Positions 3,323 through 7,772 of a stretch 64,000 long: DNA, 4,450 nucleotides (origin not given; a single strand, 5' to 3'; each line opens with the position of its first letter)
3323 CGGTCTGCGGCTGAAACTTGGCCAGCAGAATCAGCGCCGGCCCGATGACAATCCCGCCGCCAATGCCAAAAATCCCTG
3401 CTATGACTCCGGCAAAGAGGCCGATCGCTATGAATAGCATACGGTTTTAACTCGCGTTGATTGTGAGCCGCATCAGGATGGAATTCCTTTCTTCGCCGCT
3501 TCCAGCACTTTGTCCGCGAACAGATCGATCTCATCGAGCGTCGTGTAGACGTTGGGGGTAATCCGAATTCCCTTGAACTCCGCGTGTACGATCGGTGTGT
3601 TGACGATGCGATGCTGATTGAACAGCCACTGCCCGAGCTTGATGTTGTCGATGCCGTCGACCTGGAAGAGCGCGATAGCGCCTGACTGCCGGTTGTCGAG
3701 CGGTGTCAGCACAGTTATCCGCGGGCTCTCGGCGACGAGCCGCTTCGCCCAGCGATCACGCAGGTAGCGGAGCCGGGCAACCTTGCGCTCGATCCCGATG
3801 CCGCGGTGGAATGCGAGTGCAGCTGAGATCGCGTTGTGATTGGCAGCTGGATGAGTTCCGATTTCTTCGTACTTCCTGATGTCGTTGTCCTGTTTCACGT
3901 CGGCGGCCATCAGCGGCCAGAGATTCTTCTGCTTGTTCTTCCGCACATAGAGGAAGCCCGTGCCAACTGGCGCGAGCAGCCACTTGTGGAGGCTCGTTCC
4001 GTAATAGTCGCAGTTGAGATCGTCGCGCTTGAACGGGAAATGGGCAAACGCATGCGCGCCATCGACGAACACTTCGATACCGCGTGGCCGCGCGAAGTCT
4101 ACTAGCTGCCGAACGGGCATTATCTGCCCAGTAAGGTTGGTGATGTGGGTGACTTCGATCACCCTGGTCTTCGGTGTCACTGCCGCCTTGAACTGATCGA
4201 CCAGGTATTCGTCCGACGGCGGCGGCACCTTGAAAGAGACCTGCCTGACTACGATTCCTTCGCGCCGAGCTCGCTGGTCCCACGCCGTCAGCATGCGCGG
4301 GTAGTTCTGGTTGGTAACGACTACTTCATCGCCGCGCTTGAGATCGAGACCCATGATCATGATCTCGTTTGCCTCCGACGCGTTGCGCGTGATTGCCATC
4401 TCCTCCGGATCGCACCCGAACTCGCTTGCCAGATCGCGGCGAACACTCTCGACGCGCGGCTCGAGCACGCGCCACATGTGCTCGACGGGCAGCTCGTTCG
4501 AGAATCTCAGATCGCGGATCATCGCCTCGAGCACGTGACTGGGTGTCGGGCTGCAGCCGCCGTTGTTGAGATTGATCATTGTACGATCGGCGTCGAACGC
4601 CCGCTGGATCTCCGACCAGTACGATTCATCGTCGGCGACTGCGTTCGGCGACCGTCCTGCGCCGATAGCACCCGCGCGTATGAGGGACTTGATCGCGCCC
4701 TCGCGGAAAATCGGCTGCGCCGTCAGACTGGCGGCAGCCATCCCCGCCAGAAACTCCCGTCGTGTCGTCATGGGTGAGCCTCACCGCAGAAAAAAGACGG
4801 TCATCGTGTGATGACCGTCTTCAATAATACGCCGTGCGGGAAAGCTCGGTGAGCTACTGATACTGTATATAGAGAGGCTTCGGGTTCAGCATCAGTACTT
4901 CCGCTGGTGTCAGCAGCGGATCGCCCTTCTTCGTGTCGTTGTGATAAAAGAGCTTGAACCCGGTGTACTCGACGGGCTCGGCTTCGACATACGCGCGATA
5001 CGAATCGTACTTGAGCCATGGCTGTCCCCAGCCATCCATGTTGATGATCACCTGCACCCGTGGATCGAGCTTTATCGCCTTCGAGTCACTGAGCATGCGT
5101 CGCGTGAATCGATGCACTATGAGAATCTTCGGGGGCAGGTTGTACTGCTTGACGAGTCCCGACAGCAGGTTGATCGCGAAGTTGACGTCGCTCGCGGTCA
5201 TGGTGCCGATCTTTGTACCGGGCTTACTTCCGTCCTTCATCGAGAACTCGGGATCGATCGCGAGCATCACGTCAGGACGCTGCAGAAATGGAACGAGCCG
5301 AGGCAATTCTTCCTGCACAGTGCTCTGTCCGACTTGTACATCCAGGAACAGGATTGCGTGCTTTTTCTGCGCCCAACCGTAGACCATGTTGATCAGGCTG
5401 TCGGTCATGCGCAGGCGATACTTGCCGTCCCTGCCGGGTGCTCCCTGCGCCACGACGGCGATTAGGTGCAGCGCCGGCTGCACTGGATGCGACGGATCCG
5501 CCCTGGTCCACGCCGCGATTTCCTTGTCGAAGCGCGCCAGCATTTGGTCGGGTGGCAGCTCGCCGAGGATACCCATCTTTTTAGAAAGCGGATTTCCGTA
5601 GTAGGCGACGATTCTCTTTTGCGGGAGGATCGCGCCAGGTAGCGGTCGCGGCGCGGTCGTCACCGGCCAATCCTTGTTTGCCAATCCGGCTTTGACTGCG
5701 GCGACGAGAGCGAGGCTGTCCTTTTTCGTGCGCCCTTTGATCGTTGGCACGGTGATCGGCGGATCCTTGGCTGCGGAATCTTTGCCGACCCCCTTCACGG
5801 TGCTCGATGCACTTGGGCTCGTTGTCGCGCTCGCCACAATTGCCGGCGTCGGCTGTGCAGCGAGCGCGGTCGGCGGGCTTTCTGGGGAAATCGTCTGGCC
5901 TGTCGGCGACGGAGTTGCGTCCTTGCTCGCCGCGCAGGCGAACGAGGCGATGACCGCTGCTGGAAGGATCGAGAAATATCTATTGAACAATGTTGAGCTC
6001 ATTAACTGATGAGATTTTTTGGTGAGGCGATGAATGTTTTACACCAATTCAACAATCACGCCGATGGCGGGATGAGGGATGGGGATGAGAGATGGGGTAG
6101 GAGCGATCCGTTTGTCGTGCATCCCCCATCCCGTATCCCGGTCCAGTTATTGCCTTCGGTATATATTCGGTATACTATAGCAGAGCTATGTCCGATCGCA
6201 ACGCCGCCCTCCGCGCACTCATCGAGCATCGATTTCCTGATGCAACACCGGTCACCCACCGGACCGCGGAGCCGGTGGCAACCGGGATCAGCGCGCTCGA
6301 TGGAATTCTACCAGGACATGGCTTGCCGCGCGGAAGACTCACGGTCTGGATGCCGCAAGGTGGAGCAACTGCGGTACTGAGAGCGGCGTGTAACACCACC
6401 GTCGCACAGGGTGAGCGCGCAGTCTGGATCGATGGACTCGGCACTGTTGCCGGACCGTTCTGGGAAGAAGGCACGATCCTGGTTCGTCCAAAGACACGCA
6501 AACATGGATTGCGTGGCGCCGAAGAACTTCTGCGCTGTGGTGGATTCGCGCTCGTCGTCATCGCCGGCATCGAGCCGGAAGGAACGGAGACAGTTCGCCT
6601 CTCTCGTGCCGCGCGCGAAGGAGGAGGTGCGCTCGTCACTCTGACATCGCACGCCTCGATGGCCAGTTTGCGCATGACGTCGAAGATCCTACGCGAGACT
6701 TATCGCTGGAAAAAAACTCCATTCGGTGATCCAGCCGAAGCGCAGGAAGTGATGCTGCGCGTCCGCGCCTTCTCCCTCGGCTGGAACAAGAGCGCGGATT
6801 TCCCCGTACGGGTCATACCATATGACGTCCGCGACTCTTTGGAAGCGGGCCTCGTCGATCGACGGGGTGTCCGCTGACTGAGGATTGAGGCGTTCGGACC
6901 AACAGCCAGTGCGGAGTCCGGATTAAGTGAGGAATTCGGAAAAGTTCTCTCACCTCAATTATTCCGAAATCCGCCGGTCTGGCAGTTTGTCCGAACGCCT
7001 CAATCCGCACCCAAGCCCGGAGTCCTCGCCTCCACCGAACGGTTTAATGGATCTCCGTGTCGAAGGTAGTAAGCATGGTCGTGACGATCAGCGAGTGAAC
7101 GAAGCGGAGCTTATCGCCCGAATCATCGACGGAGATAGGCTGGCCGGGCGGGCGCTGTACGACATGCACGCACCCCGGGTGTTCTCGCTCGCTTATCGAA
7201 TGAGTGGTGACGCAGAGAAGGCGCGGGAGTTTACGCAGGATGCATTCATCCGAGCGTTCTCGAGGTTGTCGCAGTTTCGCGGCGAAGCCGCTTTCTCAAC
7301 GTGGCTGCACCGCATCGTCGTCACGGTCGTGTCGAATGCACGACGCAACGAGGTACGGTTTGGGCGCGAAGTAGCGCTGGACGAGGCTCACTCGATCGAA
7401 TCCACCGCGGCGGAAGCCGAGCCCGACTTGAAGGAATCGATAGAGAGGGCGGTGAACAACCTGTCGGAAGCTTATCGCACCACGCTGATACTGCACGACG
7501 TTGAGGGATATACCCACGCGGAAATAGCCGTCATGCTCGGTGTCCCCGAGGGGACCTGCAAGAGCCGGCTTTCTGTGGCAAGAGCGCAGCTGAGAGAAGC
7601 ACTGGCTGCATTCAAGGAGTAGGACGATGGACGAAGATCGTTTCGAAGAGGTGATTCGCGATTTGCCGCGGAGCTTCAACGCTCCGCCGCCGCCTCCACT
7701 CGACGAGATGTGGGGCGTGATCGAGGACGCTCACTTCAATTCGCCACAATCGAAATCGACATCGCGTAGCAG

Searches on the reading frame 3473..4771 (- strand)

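Call 25: search_protein_families(library=pfam, proteins=[window:3473-4771:-])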
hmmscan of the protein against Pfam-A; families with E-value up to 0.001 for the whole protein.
window:3473-4771:- (432 aa): 5 families
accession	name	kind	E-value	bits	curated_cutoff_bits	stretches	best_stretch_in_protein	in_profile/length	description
PF00266.25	Aminotran_5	-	1.2e-40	140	21.5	1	67-386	2-331/371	Aminotransferase class-V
PF01041.23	DegT_DnrJ_EryC1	-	2.3e-08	34.1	19.8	1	125-242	42-150/360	DegT/DnrJ/EryC1/StrS aminotransferase family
PF00155.27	Aminotran_1_2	-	2.6e-08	33.9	19.7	1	106-241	42-189/361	Aminotransferase class I and II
PF01053.26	Cys_Met_Meta_PP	-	2.1e-06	27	27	1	135-264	80-199/381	Cys/Met metabolism PLP-dependent enzyme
PF01212.27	Beta_elim_lyase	-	1.8e-05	24.7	27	1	128-314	53-215/288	Beta-eliminating lyase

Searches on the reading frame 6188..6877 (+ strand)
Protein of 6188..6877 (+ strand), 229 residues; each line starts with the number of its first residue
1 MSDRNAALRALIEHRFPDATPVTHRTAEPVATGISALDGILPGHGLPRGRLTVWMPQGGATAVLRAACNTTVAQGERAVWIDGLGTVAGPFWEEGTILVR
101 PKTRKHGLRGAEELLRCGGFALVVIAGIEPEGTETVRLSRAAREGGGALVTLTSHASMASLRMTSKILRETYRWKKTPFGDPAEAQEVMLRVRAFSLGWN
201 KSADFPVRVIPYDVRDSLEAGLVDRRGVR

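Call 8: search_protein_families(library=pfam, proteins=[window:6188-6877:+])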
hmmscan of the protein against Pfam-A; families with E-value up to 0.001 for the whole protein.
window:6188-6877:+ (229 aa): 0 families

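Call 13: find_encoding_contigs(protein=window:6188-6877:+, flank=10000, max_places=10)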
Protein window:6188-6877:+ (229 aa): 1 contig read that carries it; 1 place shown.
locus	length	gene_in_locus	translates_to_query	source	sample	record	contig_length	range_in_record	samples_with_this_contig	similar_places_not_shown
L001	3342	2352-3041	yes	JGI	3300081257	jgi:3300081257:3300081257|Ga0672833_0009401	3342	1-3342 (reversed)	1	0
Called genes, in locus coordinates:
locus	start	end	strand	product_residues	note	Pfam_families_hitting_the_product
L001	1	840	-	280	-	?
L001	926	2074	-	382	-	-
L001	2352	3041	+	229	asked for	-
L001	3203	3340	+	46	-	?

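Call 14: find_homologous_proteins(query=window:6188-6877:+)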
Query window:6188-6877:+ (229 aa): 1055 proteins with E <= 0.001 among 5411 candidates; the best 120 are listed.
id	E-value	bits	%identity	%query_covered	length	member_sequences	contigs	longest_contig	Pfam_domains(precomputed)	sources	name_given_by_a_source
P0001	2.8e-138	477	95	100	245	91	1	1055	-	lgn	-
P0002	1.1e-134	465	90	100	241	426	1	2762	-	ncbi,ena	-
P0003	1.5e-133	461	91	100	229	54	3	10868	-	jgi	jgi:hypothetical protein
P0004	6.9e-133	459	90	100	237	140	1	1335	-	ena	-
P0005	1.3e-132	458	90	100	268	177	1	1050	-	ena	-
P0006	1.5e-131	455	90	100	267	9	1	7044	-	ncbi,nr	ncbi:MAG TPA: hypothetical protein VHE82_11765 [Gemmatimonadaceae bacterium]|nr:hypothetical protein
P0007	2.1e-131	454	90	100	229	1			-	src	-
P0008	1.3e-130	452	88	100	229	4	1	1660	-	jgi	-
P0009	6.7e-130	449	88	100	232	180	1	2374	-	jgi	jgi:hypothetical protein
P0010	7.4e-130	449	89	99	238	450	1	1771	-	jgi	-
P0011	3.8e-129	447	87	100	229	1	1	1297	-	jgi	jgi:hypothetical protein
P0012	7.9e-129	446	88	100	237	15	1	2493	-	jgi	jgi:hypothetical protein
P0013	8.8e-129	446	87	100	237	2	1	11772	-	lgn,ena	-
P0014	9.4e-129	445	89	100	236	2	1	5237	-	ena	-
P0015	7.2e-128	443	87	100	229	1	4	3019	-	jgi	jgi:hypothetical protein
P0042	2.9e-109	382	74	100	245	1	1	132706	-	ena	-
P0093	3.0e-97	342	68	97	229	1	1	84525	-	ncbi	ncbi:MAG: hypothetical protein ABR582_08755 [Gemmatimonadaceae bacterium]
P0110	1.6e-96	340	68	97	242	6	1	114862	-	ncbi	-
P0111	1.6e-96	340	68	97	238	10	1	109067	-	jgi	jgi:hypothetical protein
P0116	3.0e-96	339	68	97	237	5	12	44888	-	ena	-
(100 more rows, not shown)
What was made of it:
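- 6188..6877 (+): imuA-like gene (229 aa, RecA-fold paralogue). Homologues are in Gemmatimonadaceae (call 14).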

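Call 17: find_encoding_contigs(protein=P0042, flank=10000, max_places=3)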
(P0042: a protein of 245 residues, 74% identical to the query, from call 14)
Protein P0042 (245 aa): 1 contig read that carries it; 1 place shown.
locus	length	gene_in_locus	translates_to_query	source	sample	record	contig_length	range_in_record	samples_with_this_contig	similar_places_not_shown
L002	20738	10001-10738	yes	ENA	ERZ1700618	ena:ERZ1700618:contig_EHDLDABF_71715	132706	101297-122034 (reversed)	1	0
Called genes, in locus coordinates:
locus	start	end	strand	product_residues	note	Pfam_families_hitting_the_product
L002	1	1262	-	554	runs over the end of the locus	PF01979:Amidohydro_1 (faint), PF07969:Amidohydro_3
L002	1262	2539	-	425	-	PF27098:Rv0959_3rd, PF13519:VWA_2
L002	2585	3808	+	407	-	PF05977:MFS_3, PF07690:MFS_1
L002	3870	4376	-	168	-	-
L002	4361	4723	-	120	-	PF01925:TauE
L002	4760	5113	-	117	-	PF04342:DMT_6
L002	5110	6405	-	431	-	PF00155:Aminotran_1_2 (weak), PF00266:Aminotran_5, PF01041:DegT_DnrJ_EryC1 (weak), PF01053:Cys_Met_Meta_PP (weak)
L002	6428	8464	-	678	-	PF05649:Peptidase_M13_N, PF01431:Peptidase_M13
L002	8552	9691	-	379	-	-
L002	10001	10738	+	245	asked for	-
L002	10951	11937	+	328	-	PF08924:Rv2525c_GlyHyd-like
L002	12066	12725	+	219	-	PF07638:Sigma70_ECF, PF04542:Sigma70_r2, PF08281:Sigma70_r4_2, PF04545:Sigma70_r4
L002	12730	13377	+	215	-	-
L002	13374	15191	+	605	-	PF13525:YfiO (weak), PF03130:HEAT_PBS (faint), PF11838:ERAP1_C (faint), PF13646:HEAT_2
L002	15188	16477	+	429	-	PF13646:HEAT_2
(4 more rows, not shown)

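Call 18: find_encoding_contigs(protein=P0110, flank=10000, max_places=3)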
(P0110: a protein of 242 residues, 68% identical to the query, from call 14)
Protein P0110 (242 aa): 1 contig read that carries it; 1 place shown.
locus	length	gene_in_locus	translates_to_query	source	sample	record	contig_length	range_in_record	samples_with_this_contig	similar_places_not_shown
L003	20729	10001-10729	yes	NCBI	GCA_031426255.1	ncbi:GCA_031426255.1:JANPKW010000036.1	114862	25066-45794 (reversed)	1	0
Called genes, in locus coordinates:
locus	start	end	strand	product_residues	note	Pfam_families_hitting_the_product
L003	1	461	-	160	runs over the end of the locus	PF01625:PMSR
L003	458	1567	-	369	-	PF00355:Rieske, PF00848:Ring_hydroxyl_A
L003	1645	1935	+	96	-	-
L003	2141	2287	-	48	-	-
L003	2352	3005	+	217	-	PF13505:OMP_b-brl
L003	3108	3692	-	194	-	PF00300:His_Phos_1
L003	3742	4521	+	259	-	PF07007:LprI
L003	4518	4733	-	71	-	PF09413:DUF2007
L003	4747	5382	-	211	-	-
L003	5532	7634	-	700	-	PF00009:GTP_EFTU, PF03144:GTP_EFTU_D2 (weak), PF22042:EF-G_D2, PF14492:EFG_III, PF16658:RF3_C (weak), PF03764:EFG_IV, PF00679:EFG_C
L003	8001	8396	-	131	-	PF10861:DUF2784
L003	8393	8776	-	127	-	PF00903:Glyoxalase (weak)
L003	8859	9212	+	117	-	PF01925:TauE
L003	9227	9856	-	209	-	-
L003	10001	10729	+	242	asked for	-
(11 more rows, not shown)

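Call 21: find_related_loci(query=A1, collection=metagenome_contigs, flank=10000)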
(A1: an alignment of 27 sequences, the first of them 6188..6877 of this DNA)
Query A1 (229 aa) in metagenome_contigs; peptide patterns used: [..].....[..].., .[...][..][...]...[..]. (x = any residue, [..] = any of these).
600 stretches matched a pattern (row limit reached: there are more); 408 encode a relative of the query (tblastn E <= 1e-3); the best 80 are kept; 80 distinct loci.
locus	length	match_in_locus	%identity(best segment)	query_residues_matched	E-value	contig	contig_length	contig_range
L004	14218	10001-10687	99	1-229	1e-149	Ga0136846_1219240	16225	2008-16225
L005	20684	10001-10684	99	1-228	3e-149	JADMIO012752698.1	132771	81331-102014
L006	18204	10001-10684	99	1-228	2e-149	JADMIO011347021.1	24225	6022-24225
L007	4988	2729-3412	96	1-228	5e-144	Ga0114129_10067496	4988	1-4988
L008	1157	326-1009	95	1-228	3e-156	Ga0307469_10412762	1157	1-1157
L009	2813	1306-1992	92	1-229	1e-146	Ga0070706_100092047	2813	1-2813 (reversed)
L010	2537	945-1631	92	1-229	1e-147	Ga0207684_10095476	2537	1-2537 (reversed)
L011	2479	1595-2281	91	1-229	2e-147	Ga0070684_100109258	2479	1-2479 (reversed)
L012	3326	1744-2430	91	1-229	2e-143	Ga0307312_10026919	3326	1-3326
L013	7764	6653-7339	90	1-229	2e-138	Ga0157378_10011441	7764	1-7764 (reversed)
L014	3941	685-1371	91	1-229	9e-142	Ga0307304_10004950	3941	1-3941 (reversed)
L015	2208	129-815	90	1-229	2e-147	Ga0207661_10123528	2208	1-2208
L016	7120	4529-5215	90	1-229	2e-138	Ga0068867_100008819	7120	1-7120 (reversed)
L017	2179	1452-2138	91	1-229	2e-147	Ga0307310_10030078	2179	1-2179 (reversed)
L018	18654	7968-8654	90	1-229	4e-138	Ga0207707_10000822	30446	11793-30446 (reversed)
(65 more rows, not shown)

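Call 46: search_protein_families(library=ncbifam, max_evalue=0.01, proteins=[window:6188-6877:+])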
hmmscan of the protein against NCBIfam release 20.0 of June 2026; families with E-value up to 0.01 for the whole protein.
window:6188-6877:+ (229 aa): 2 families
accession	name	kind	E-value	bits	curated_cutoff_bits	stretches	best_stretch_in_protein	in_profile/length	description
NF033429.2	ImuA_translesion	equivalog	3.2e-09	37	150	1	22-166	8-166/181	translesion DNA synthesis-associated protein ImuA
NF006861.0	PRK09361.1-1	equivalog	0.0021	17.6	278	1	28-86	3-62/235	DNA repair and recombination protein RadB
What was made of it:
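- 6188..6877 (+): NCBIfam ImuA_translesion hit, E 3e-9, below the curated cutoff (call 46).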

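Call 79: find_encoding_contigs(protein=P0111, flank=10000, max_places=4)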
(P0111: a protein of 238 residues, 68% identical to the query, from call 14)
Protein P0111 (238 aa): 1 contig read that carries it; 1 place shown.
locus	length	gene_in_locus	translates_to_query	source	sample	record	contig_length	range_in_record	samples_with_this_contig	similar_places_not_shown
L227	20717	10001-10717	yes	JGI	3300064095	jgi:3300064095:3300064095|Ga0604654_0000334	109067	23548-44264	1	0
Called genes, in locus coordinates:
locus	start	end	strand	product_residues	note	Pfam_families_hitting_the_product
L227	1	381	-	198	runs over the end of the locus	PF00300:His_Phos_1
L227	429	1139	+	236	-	PF07007:LprI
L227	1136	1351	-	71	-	PF09413:DUF2007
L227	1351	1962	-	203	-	-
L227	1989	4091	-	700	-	PF00009:GTP_EFTU, PF03144:GTP_EFTU_D2 (weak), PF22042:EF-G_D2, PF14492:EFG_III, PF16658:RF3_C (weak), PF03764:EFG_IV, PF00679:EFG_C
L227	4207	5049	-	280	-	PF01040:UbiA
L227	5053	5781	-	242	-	PF00106:adh_short, PF01370:Epimerase (weak), PF08659:KR, PF13561:adh_short_C2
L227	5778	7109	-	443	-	PF01565:FAD_binding_4, PF04030:ALO (faint)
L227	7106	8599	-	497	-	-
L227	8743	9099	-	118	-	PF10861:DUF2784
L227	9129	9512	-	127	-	PF00903:Glyoxalase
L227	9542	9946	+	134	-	PF01925:TauE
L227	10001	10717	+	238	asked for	-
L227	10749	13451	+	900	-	PF18921:Cyanophycin_syn, PF02786:CPSase_L_D2, PF02955:GSH-S_ATP (faint), PF07478:Dala_Dala_lig_C (weak), PF08443:RimK (weak), PF13549:ATP-grasp_5, PF08245:Mur_ligase_M, PF02875:Mur_ligase_C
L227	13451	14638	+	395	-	PF07969:Amidohydro_3 (faint), PF01979:Amidohydro_1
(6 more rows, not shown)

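Call 80: find_encoding_contigs(protein=P0093, flank=10000, max_places=4)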
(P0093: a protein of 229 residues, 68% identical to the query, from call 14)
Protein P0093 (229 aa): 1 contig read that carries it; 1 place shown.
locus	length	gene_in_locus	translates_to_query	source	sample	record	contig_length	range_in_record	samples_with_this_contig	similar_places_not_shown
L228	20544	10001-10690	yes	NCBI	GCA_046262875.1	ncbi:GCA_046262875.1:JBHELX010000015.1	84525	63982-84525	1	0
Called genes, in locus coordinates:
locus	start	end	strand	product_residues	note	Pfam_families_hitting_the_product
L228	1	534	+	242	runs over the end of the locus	-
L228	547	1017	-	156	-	PF04191:PEMT, PF04140:ICMT (weak)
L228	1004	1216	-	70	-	PF09413:DUF2007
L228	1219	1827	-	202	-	-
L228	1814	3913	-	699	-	PF00009:GTP_EFTU, PF03144:GTP_EFTU_D2 (weak), PF22042:EF-G_D2, PF14492:EFG_III, PF16658:RF3_C (weak), PF03764:EFG_IV, PF00679:EFG_C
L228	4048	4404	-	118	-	PF10861:DUF2784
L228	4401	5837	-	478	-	-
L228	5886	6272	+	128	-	PF01925:TauE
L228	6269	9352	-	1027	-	PF14870:PSII_BNR (faint), PF25852:DUF6242_C (faint), PF02012:BNR (faint), PF13088:BNR_2 (faint), PF15902:Sortilin-Vps10, PF13860:FlgD_ig (faint)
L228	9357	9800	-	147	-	PF07606:DUF1569 (weak)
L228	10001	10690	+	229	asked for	-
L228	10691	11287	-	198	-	PF00440:TetR_N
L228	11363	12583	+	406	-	PF21036:EryCIII-like_N (weak), PF00201:UDPGT, PF06722:EryCIII-like_C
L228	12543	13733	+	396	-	PF01636:APH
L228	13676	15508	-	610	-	PF05960:DUF885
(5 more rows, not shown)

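Call 81: find_encoding_contigs(protein=P0116, flank=10000, max_places=4)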
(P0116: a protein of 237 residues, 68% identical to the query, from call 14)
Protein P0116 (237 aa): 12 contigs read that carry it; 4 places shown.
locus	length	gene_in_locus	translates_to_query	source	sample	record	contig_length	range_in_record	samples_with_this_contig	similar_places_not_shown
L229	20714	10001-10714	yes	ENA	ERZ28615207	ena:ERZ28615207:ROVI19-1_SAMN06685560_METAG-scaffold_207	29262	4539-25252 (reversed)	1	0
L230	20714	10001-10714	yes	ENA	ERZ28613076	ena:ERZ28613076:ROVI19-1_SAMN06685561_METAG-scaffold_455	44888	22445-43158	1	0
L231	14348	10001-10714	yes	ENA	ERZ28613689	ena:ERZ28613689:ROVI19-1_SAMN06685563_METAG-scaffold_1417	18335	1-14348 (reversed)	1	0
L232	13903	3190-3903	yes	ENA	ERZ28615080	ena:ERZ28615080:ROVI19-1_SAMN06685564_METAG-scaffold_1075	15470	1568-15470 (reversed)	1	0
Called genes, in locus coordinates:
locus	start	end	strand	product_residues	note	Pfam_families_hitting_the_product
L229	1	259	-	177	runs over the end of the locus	PF02276:CytoC_RC, PF14522:Cytochrome_C7 (weak)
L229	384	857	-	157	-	PF01625:PMSR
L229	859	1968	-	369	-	PF00355:Rieske, PF00848:Ring_hydroxyl_A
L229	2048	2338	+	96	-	-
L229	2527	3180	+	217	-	PF13505:OMP_b-brl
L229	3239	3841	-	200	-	PF00300:His_Phos_1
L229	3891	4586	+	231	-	-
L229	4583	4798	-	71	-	PF09413:DUF2007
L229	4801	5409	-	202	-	-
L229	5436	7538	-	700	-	PF00009:GTP_EFTU, PF03144:GTP_EFTU_D2 (weak), PF22042:EF-G_D2, PF14492:EFG_III, PF16658:RF3_C (weak), PF03764:EFG_IV, PF00679:EFG_C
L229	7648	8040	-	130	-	PF10861:DUF2784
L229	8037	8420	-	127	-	PF00903:Glyoxalase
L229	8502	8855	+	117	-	PF01925:TauE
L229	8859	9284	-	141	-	-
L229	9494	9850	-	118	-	PF04342:DMT_6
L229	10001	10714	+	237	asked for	-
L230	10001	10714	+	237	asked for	-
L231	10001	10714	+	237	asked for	-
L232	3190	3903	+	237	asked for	-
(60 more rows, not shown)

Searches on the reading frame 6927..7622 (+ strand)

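Call 8: search_protein_families(library=pfam, proteins=[window:6927-7622:+])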
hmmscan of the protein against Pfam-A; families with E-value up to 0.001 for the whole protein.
window:6927-7622:+ (231 aa): 4 families
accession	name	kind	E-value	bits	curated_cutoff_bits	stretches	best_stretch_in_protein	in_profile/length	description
PF08281.18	Sigma70_r4_2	-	1.8e-16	59.9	25.7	1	170-222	2-54/54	Sigma-70, region 4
PF04542.20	Sigma70_r2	-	1.8e-14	53.7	24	1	77-143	1-69/71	Sigma-70 region 2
PF07638.17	Sigma70_ECF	-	6.7e-09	36.3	21.1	1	60-226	5-183/185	ECF sigma factor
PF04545.22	Sigma70_r4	-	9.3e-09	35.1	24.1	1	177-224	3-50/50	Sigma-70, region 4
